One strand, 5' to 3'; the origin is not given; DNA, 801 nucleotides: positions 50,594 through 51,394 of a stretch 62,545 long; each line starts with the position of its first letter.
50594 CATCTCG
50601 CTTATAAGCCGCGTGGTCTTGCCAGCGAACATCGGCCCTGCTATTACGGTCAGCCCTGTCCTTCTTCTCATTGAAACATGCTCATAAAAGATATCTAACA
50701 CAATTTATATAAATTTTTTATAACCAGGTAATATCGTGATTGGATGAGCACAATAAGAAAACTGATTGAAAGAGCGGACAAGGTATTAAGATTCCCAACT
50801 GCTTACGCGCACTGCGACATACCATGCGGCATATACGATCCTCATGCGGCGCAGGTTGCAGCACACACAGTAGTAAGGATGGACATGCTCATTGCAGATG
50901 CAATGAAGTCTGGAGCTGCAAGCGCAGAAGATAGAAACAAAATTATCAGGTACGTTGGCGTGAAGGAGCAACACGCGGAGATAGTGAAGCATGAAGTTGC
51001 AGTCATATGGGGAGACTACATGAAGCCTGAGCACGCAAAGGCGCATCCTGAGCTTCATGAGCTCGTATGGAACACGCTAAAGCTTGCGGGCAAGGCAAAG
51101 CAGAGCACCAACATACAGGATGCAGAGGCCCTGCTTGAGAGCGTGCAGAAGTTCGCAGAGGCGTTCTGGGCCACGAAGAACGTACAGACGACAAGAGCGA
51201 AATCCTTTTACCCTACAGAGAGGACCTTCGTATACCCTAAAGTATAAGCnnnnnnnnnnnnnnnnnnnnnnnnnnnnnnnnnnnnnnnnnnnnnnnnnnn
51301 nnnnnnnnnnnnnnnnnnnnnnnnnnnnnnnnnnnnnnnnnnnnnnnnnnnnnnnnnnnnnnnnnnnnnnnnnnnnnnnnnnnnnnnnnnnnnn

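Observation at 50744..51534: Nickel superoxide dismutase with dedicated maturation protease (sodN-sodX) in an archaeal context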

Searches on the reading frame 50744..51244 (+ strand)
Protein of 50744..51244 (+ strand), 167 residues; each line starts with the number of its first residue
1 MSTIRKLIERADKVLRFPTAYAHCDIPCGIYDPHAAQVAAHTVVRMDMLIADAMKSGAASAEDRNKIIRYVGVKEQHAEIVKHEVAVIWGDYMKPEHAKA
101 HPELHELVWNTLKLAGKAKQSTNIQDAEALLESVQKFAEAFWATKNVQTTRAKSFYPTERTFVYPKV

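Call 3: search_protein_families(library=pfam, proteins=[window:50744-51244:+], max_evalue=0.01)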
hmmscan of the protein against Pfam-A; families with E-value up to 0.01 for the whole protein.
window:50744-51244:+ (167 aa): 1 family
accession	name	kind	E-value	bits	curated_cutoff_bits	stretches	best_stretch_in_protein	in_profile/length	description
PF09055.16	Sod_Ni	-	1.1e-42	146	25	1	19-145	2-127/127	Nickel-containing superoxide dismutase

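Call 4: search_protein_families(library=ncbifam, proteins=[window:50744-51244:+], max_evalue=0.01)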
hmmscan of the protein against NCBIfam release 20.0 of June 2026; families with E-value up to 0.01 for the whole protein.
window:50744-51244:+ (167 aa): 1 family
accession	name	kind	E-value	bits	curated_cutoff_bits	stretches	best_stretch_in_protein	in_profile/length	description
TIGR02753.1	sodN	equivalog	3.7e-47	160.2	90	1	5-146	3-144/145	superoxide dismutase, Ni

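Call 9: find_homologous_proteins(query=window:50744-51244:+)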
Query window:50744-51244:+ (167 aa): 2112 proteins with E <= 0.001 among 2135 candidates; the best 120 are listed.
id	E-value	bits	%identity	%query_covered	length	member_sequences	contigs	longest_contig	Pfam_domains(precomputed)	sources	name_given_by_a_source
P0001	5.6e-105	366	99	100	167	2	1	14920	PF09055.17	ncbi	-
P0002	6.6e-90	317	83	100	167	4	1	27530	PF09055.17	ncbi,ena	-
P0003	1.4e-89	316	83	100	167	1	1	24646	PF09055.17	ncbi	ncbi:MAG: superoxide dismutase, Ni [Candidatus Micrarchaeaceae archaeon]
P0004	5.1e-88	311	81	100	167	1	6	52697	PF09055.17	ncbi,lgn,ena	-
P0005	6.1e-88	310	80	100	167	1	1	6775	PF09055.17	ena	-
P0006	7.7e-88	310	83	100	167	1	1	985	PF09055.17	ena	-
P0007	1.8e-86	306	81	100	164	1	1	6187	PF09055.17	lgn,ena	-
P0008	9.8e-86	303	84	96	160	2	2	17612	PF09055.17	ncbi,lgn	-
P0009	4.7e-85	301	80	100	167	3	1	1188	PF09055.17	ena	-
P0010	2.0e-84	299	79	99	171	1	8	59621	PF09055.17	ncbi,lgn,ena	-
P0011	2.8e-84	298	80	99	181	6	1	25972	PF09055.17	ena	-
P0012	2.8e-83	295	78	100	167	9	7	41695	PF09055.17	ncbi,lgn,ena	-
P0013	2.0e-82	292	79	100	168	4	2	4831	PF09055.17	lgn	-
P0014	6.1e-82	291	76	100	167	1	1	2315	PF09055.17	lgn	-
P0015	8.8e-82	290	81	95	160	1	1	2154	PF09055.17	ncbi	-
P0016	1.0e-81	290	78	99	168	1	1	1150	PF09055.17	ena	-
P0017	3.1e-81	289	76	100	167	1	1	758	PF09055.17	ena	-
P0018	4.4e-81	288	75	100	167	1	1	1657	PF09055.17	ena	-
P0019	5.2e-81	288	75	100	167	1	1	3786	PF09055.17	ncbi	-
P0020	1.3e-80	286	72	100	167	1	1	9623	PF09055.17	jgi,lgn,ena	-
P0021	1.2e-79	283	74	100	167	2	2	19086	PF09055.17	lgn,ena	-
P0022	3.4e-79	282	74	100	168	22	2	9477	PF09055.17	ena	-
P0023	1.5e-78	280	76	100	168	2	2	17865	PF09055.17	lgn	-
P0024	2.0e-78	279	73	100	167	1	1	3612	PF09055.17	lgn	-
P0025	3.3e-78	279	72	100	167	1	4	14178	PF09055.17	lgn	-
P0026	6.2e-78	278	73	100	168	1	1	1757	PF09055.17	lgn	-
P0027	2.1e-77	276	74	100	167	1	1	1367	PF09055.17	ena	-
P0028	2.1e-77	276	71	100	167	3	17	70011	PF09055.17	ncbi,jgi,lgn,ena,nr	ncbi:MAG: superoxide dismutase, Ni [Candidatus Marsarchaeota archaeon]|jgi:nickel superoxide dismuta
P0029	5.0e-77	275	74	98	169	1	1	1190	PF09055.17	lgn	-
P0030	1.9e-76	273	72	100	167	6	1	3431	PF09055.17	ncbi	-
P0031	2.5e-76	273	70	99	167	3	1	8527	PF09055.17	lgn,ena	-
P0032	3.4e-76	272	74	100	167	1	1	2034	PF09055.17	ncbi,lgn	-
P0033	1.0e-75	271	71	100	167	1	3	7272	PF09055.17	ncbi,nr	ncbi:MAG: superoxide dismutase, Ni [Candidatus Micrarchaeota archaeon]|nr:superoxide dismutase, Ni [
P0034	2.4e-75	269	72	100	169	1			PF09055.17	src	-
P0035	7.6e-75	268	70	100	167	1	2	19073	PF09055.17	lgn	-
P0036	9.0e-75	268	72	100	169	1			PF09055.17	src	-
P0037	4.2e-74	265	69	100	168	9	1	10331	PF09055.17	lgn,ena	-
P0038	2.0e-73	263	70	98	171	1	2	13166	PF09055.17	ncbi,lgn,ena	-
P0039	3.3e-73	262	67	100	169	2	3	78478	PF09055.17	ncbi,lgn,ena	-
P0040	4.5e-73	262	67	100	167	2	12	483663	PF09055.17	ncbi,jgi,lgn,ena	jgi:nickel superoxide dismutase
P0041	6.2e-73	262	73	100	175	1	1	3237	PF09055.17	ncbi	-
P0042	1.0e-72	261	68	100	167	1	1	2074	PF09055.17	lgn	-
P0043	3.1e-72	259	69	99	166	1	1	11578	PF09055.17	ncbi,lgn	-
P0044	3.1e-72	259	74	93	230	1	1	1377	PF09055.17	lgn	-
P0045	3.7e-72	259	100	72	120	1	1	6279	PF09055.17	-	-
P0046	5.7e-72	258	68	99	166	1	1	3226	PF09055.17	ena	-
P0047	6.0e-72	258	70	100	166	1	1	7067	PF09055.17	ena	-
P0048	6.4e-72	258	72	93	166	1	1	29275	PF09055.17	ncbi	-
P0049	7.2e-72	258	70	97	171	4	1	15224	PF09055.17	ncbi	-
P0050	7.2e-72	258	69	100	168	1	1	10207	PF09055.17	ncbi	ncbi:MAG: superoxide dismutase, Ni [Candidatus Micrarchaeaceae archaeon]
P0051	8.9e-72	258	70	100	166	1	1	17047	PF09055.17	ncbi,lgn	-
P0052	1.1e-71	258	68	100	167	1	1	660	PF09055.17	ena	-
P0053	3.1e-71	256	68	100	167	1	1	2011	PF09055.17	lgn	-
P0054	3.6e-71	256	69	98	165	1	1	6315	PF09055.17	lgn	-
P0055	6.2e-71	255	66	100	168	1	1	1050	PF09055.17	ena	-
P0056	6.6e-71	255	68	99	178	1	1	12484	PF09055.17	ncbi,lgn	-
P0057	1.1e-70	254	69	98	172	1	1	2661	PF09055.17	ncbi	-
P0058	1.7e-70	254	66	98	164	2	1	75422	PF09055.17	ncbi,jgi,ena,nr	ncbi:MAG TPA: superoxide dismutase, Ni [Candidatus Acidoferrum sp.]|nr:superoxide dismutase, Ni [Can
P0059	3.0e-70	253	68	97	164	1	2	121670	PF09055.17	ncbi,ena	-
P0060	5.0e-70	252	65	100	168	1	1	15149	PF09055.17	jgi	jgi:nickel superoxide dismutase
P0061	8.5e-70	251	69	96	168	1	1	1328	PF09055.17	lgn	-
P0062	2.5e-69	250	68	100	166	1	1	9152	PF09055.17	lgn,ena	-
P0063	2.7e-69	250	67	98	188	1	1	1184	PF09055.17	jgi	jgi:nickel superoxide dismutase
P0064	5.4e-69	249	66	96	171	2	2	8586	PF09055.17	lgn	-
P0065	6.3e-69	249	65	100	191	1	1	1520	PF09055.17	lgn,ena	-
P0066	9.8e-69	248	66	98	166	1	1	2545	PF09055.17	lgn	-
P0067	1.0e-68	248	65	100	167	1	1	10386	PF09055.17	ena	-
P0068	1.4e-68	247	65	99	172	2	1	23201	PF09055.17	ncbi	-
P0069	1.7e-68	247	72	100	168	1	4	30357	PF09055.17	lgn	-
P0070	2.1e-68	247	67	98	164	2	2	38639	PF09055.17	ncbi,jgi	jgi:nickel superoxide dismutase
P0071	2.9e-68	246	68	97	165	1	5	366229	PF09055.17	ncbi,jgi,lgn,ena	jgi:nickel superoxide dismutase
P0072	3.2e-68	246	66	98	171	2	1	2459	PF09055.17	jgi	-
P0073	4.3e-68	246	69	96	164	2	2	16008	PF09055.17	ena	-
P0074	6.6e-68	245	63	99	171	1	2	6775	PF09055.17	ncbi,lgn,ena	-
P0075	1.6e-67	244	66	98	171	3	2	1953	PF09055.17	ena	-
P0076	2.0e-67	244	65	98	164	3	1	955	PF09055.17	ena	-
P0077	3.0e-67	243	66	96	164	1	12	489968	PF09055.17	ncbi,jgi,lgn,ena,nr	ncbi:MAG: superoxide dismutase, Ni [Candidatus Marsarchaeota archaeon]|jgi:nickel superoxide dismuta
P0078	3.6e-67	243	66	96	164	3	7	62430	PF09055.17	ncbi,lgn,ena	-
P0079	7.4e-67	242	65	98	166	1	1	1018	PF09055.17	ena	-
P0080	9.5e-67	241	65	98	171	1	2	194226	PF09055.17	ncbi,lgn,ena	-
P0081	3.3e-66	240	64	98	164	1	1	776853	PF09055.17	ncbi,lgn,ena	-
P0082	3.8e-66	240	66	98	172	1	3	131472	PF09055.17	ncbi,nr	ncbi:MAG: superoxide dismutase, Ni [Candidatus Micrarchaeota archaeon]|nr:superoxide dismutase, Ni [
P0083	7.3e-66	239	62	99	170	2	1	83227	PF09055.17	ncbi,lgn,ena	-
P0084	8.0e-66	238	63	100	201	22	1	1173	PF09055.17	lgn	-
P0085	1.3e-65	238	64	98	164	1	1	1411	PF09055.17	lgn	-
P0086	1.5e-65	238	65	97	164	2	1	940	PF09055.17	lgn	-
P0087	1.5e-65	238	63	100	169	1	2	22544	PF09055.17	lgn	-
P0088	3.4e-65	236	66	96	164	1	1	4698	PF09055.17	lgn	-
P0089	6.2e-65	236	63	100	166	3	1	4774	PF09055.17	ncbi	-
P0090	8.9e-65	235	64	97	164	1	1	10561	PF09055.17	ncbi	-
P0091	1.0e-64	235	68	93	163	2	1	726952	PF09055.17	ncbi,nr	ncbi:MAG: superoxide dismutase, Ni [Candidatus Micrarchaeota archaeon]|nr:superoxide dismutase, Ni [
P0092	3.1e-64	233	62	99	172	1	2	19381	PF09055.17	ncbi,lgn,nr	ncbi:MAG: superoxide dismutase, Ni [Candidatus Marsarchaeota archaeon]|nr:superoxide dismutase, Ni [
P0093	4.1e-64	233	63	98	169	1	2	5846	PF09055.17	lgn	-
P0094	4.6e-64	233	65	100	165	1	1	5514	PF09055.17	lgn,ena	-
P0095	7.2e-64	232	65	96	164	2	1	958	PF09055.17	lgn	-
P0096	1.4e-63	231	65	98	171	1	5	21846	PF09055.17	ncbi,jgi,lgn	jgi:nickel superoxide dismutase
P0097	1.8e-63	231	61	96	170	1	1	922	PF09055.17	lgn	-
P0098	2.8e-63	230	64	99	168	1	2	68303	PF09055.17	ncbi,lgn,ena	-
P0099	3.4e-63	230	62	99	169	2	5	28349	PF09055.17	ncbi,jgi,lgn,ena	jgi:nickel superoxide dismutase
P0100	4.3e-63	230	64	100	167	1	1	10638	PF09055.17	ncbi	-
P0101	6.4e-63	229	65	100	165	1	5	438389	PF09055.17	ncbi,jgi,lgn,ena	jgi:nickel superoxide dismutase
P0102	6.6e-63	229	62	100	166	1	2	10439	PF09055.17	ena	-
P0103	9.8e-63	228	59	97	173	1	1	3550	PF09055.17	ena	-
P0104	2.1e-62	227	61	100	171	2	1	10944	PF09055.17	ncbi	-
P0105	8.0e-62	225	60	98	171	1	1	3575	PF09055.17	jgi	jgi:nickel superoxide dismutase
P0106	9.0e-62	225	62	98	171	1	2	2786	PF09055.17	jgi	jgi:nickel superoxide dismutase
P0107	1.1e-61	225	63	99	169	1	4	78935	PF09055.17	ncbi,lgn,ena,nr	ncbi:MAG: superoxide dismutase, Ni [Candidatus Micrarchaeales archaeon]|nr:superoxide dismutase, Ni 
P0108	1.3e-61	225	62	96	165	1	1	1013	PF09055.17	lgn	-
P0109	1.4e-61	225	58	99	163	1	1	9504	PF09055.17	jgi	jgi:nickel superoxide dismutase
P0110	1.6e-61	225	62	98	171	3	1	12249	PF09055.17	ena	-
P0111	1.7e-60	221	61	98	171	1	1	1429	PF09055.17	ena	-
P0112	2.6e-60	221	60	99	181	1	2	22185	PF09055.17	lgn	-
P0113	2.9e-60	220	60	93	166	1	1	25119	PF09055.17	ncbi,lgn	-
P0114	3.3e-60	220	62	98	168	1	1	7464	PF09055.17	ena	-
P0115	3.7e-60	220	65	96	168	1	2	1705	PF09055.17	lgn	-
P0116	4.2e-60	220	61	98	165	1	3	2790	PF09055.17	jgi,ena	-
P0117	6.1e-60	219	60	98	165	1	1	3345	PF09055.17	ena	-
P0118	7.0e-60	219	60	99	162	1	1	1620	PF09055.17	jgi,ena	-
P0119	1.0e-59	219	60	100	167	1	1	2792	PF09055.17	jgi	jgi:nickel superoxide dismutase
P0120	1.6e-59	218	62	99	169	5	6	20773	PF09055.17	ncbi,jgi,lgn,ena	jgi:nickel superoxide dismutase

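Call 10: search_solved_structures(query=window:50744-51244:+, show_alignments=2)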
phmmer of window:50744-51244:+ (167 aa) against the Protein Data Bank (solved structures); distinct sequences matched with E-value up to 0.001: 6.
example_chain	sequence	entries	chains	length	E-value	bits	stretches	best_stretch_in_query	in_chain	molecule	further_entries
1t6i_A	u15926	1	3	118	1.5e-23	86.5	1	23-146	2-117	Superoxide dismutase [Ni]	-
1t6q_A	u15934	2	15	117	2.4e-23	85.7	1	23-146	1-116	Superoxide dismutase [Ni]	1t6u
1q0d_A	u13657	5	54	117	8e-23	84.1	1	23-146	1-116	Superoxide dismutase [Ni]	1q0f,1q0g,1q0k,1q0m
3g4x_A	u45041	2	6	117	8.4e-23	84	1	23-146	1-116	Superoxide dismutase [Ni]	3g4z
4ncq_A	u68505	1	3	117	2e-22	82.8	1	24-146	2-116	Superoxide dismutase [Ni]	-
3g50_A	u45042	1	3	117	3.4e-22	82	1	23-146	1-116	Superoxide dismutase [Ni]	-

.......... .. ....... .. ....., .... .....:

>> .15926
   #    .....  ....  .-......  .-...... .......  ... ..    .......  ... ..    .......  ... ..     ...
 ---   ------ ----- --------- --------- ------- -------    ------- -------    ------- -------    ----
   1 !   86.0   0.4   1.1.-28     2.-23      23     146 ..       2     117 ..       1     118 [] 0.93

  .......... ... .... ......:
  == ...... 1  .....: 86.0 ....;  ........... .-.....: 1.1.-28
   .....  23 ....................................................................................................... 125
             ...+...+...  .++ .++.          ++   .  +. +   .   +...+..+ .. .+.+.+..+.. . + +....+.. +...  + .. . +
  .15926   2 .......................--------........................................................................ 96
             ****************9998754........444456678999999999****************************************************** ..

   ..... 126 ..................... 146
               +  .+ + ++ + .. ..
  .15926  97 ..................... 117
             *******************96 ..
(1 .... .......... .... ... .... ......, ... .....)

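Call 12: find_related_loci(query=window:50744-51244:+, collection=genome_contigs, flank=4000)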
Query window:50744-51244:+ (167 aa) in genome_contigs; peptide patterns used: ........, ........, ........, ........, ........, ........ (x = any residue, [..] = any of these).
218 stretches matched a pattern; 179 encode a relative of the query (tblastn E <= 1e-3); the best 80 are kept; 80 distinct loci.
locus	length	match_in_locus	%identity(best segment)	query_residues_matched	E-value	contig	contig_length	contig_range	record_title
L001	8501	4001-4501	86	1-167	7e-98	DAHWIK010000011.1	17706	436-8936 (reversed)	MAG TPA_asm: Candidatus Micrarchaeota archaeon isolate clean1294 k141_516950, whole genome shotgun sequence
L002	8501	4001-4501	83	1-167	5e-96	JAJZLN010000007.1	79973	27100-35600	MAG: Candidatus Micrarchaeota archaeon isolate MAS3.bin124 NODE_432_length_79973_cov_2.247439, whole genome shotgun sequ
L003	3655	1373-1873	81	1-167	1e-95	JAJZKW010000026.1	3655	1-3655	MAG: Candidatus Micrarchaeota archaeon isolate MAS1.bin63 NODE_34674_length_3655_cov_20.999717, whole genome shotgun seq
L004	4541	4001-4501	83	1-167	1e-94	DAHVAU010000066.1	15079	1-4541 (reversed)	MAG TPA_asm: Candidatus Micrarchaeota archaeon isolate clean2084 k141_300376, whole genome shotgun sequence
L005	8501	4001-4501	79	1-167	3e-90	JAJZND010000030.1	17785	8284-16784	MAG: Candidatus Micrarchaeota archaeon isolate MAS3.bin71 NODE_6473_length_17785_cov_2.020784, whole genome shotgun sequ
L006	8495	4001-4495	79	3-167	5e-90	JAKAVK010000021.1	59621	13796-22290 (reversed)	MAG: Candidatus Micrarchaeota archaeon isolate YP3.bin93 NODE_634_length_59621_cov_6.18222, whole genome shotgun sequenc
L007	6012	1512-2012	78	1-167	2e-89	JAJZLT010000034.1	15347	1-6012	MAG: Candidatus Micrarchaeota archaeon isolate MAS3.bin136 NODE_7979_length_15347_cov_2.609855, whole genome shotgun seq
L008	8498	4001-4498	78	1-166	3e-89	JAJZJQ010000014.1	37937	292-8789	MAG: Candidatus Micrarchaeota archaeon isolate LSA5.bin54 NODE_1405_length_37937_cov_2.110394, whole genome shotgun sequ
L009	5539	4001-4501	73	1-167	3e-84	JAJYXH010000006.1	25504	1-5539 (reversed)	MAG: Candidatus Micrarchaeota archaeon isolate FK3.bin34 NODE_3753_length_25504_cov_4.550498, whole genome shotgun seque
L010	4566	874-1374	71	1-167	2e-82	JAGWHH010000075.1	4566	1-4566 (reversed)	MAG: Candidatus Micrarchaeota archaeon isolate REEA73 REEA73_75_length_4566_cov_3.473825, whole genome shotgun sequence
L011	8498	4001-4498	71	1-166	2e-82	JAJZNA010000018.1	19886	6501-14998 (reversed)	MAG: Candidatus Micrarchaeota archaeon isolate MAS3.bin65 NODE_5506_length_19886_cov_2.588542, whole genome shotgun sequ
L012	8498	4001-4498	70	1-166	2e-80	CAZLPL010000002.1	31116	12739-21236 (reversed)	MAG TPA_asm: Candidatus Micrarchaeota archaeon isolate SRP226684_co1_72 genome assembly, contig: NODE_901_length_31116_c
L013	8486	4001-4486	70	6-167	4e-78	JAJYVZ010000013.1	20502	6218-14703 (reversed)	MAG: Candidatus Micrarchaeota archaeon isolate FK2.bin61 NODE_3406_length_20502_cov_1.603387, whole genome shotgun seque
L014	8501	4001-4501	66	1-167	9e-78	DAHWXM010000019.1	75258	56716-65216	MAG TPA_asm: Candidatus Micrarchaeota archaeon isolate clean2166 k141_815979, whole genome shotgun sequence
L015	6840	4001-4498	68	2-167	1e-76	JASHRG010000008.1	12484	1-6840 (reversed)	MAG: Candidatus Micrarchaeota archaeon isolate JOPF095 JOPF_NEAR_contig_233873, whole genome shotgun sequence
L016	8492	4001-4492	66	4-167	1e-75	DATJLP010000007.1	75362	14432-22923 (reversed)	MAG TPA_asm: Candidatus Acidoferrum sp. isolate SMAG_U14812 k141_1104948, whole genome shotgun sequence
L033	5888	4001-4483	58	12-166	5e-59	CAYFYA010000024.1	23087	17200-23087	MAG TPA_asm: uncultured Methanomassiliicoccales archaeon isolate ERP108616_co2_123 genome assembly, contig: NODE_3104_le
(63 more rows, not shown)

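Call 37: find_encoding_contigs(protein=P0001, flank=8000, max_places=3)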
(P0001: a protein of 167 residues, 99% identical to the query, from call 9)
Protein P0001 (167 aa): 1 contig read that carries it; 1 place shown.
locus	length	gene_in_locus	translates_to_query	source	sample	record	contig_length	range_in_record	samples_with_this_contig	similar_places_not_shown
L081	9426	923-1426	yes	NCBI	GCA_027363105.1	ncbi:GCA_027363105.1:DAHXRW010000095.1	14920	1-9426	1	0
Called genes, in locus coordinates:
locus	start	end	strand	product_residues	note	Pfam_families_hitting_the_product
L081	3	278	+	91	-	?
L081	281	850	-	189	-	PF00265:TK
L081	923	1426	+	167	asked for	PF09055:Sod_Ni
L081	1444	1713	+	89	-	PF00717:Peptidase_S24, PF10502:Peptidase_S26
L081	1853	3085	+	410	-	PF03446:NAD_binding_2 (faint), PF03721:UDPG_MGDP_dh_N, PF00984:UDPG_MGDP_dh, PF03720:UDPG_MGDP_dh_C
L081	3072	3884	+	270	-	PF00483:NTP_transferase, PF12804:NTP_transf_3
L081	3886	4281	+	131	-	-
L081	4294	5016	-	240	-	PF00132:Hexapep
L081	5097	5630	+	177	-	PF00252:Ribosomal_L16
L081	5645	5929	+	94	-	-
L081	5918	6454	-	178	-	PF00293:NUDIX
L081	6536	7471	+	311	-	PF01866:Diphthamide_syn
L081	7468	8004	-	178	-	-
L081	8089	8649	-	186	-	-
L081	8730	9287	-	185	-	PF01997:Translin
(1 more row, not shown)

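Call 59: predict_structure(alignment_id=A1)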
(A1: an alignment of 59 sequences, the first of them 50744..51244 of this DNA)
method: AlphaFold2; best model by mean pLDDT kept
length: 167 residues; sequences in the alignment: 59
mean_pLDDT: 88.2   pTM: 0.76
mean pLDDT of the five models: 88.2, 88.0, 87.1, 86.7, 86.6
residues with pLDDT >= 90: 94; 70-90: 60; 50-70: 11; < 50: 2
segments of 3 or more residues with pLDDT < 50: none
pLDDT, mean of each block of 10 residues (from residue 1): 83 77 55 91 97 86 93 98 93 84 91 97 96 95 89 87 90
secondary structure, 60 per line:
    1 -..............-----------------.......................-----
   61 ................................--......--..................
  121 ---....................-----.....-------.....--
elements in order: H2-15 H33-55 H61-92 H95-100 H103-120 H124-143 E149-153 E161-165
